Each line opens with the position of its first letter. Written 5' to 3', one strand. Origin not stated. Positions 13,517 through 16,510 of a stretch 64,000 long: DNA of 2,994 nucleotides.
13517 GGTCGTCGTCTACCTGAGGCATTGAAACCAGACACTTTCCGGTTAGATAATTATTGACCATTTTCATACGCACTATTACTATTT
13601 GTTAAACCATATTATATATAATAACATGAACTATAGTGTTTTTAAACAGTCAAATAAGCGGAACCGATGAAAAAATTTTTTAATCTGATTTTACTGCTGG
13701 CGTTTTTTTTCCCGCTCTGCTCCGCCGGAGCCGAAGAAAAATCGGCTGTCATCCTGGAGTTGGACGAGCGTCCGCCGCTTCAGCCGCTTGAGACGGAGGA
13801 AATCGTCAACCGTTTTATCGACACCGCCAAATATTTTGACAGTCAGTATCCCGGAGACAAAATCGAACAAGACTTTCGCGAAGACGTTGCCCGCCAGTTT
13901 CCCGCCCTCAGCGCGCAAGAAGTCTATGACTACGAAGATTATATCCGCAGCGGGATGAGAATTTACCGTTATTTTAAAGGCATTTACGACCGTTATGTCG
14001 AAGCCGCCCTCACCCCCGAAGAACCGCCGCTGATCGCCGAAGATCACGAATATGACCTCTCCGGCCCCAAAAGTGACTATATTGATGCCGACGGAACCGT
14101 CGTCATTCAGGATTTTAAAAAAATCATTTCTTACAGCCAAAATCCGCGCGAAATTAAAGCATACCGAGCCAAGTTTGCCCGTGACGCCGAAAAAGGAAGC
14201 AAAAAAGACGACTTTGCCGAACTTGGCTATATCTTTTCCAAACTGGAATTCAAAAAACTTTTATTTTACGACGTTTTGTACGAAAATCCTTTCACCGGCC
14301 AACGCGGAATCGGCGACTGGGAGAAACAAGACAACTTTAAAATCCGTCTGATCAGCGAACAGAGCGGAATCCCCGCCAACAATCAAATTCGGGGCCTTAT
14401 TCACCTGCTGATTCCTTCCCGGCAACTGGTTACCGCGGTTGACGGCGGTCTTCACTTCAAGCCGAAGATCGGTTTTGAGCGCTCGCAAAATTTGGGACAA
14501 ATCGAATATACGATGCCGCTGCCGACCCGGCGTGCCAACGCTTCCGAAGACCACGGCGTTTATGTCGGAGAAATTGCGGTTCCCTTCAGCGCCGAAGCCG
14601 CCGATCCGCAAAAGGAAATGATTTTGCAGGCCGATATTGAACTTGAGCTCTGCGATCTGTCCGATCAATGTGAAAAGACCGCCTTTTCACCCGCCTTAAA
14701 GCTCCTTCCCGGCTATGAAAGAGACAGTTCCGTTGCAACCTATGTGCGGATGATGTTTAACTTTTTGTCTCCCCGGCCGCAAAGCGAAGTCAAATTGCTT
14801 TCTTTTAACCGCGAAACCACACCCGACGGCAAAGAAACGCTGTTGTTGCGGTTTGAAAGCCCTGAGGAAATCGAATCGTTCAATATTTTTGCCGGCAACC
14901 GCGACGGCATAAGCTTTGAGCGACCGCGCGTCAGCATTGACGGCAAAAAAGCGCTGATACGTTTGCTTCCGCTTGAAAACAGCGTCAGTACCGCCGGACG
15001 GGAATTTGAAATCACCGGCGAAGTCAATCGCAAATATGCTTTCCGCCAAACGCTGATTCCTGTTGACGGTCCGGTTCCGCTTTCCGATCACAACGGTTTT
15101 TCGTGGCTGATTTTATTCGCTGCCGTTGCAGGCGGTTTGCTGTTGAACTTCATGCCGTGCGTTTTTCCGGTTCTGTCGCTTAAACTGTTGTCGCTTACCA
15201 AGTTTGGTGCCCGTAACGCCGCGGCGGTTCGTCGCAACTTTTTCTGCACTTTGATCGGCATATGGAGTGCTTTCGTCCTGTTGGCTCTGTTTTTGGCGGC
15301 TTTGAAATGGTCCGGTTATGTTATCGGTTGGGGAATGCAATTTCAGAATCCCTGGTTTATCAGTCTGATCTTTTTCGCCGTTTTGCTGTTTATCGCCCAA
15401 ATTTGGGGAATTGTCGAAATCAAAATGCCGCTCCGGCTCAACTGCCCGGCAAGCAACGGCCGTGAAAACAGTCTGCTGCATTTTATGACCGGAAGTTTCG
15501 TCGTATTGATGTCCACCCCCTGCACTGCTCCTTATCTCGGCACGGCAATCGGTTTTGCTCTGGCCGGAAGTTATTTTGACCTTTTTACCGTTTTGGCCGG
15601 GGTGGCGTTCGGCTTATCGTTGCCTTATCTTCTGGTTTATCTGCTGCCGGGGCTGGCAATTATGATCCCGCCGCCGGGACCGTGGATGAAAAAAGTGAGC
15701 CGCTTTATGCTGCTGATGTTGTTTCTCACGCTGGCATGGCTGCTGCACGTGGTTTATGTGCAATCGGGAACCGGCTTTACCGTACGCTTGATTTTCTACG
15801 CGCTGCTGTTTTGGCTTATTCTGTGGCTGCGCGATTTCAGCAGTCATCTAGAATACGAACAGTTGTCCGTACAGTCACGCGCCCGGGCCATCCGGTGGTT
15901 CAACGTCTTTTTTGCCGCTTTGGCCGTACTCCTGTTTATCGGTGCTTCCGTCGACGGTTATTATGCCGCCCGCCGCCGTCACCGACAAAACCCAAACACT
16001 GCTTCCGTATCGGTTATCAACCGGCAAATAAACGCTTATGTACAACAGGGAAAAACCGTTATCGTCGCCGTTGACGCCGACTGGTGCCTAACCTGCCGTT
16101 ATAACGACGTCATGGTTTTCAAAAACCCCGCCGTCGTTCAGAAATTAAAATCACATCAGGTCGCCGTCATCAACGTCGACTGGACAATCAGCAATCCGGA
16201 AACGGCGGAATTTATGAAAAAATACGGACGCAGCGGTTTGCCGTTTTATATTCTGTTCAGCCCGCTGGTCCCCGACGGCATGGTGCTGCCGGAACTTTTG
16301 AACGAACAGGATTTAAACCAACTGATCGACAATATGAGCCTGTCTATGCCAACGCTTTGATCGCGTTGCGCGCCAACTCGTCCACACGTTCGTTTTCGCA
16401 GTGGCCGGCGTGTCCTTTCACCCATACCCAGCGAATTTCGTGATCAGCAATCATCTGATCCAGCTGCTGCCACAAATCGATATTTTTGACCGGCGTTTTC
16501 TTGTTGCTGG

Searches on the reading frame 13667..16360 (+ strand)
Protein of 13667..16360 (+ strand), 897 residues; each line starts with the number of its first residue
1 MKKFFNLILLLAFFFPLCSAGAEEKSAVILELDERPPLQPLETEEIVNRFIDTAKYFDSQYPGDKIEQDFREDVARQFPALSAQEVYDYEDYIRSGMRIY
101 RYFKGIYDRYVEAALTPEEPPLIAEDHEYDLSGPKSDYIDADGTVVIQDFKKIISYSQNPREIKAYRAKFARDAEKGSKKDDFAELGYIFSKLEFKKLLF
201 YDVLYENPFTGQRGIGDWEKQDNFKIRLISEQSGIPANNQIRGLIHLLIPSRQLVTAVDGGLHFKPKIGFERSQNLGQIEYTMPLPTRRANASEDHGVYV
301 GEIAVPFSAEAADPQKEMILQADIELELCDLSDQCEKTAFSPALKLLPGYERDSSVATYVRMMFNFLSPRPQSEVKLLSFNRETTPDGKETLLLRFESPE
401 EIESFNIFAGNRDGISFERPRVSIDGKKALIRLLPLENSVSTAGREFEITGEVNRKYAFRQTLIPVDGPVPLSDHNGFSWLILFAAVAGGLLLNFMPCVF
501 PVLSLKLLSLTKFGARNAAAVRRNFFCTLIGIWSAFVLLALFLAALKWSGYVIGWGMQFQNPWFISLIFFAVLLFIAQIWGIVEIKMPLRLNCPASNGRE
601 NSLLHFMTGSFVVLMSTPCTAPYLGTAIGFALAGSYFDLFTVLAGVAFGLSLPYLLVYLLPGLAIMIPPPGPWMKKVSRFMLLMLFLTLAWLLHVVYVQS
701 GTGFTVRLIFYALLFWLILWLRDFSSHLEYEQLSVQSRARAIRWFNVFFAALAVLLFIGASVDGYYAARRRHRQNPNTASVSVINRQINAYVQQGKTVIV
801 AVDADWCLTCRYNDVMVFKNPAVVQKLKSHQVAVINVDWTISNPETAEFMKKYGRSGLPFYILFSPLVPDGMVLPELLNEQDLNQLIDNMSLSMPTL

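Call 50: search_protein_families(library=pfam, proteins=[window:13667-16360:+], max_evalue=0.00001)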
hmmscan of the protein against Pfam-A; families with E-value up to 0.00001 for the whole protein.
window:13667-16360:+ (897 aa): 2 families
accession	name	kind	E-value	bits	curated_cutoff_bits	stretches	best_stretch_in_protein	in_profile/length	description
PF13899.12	Thioredoxin_7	-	5.8e-11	42.8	27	1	785-866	7-83/83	Thioredoxin-like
PF02683.22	DsbD_TM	-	4.4e-10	39.7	27.1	1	480-694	2-216/219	Cytochrome C biogenesis protein transmembrane domain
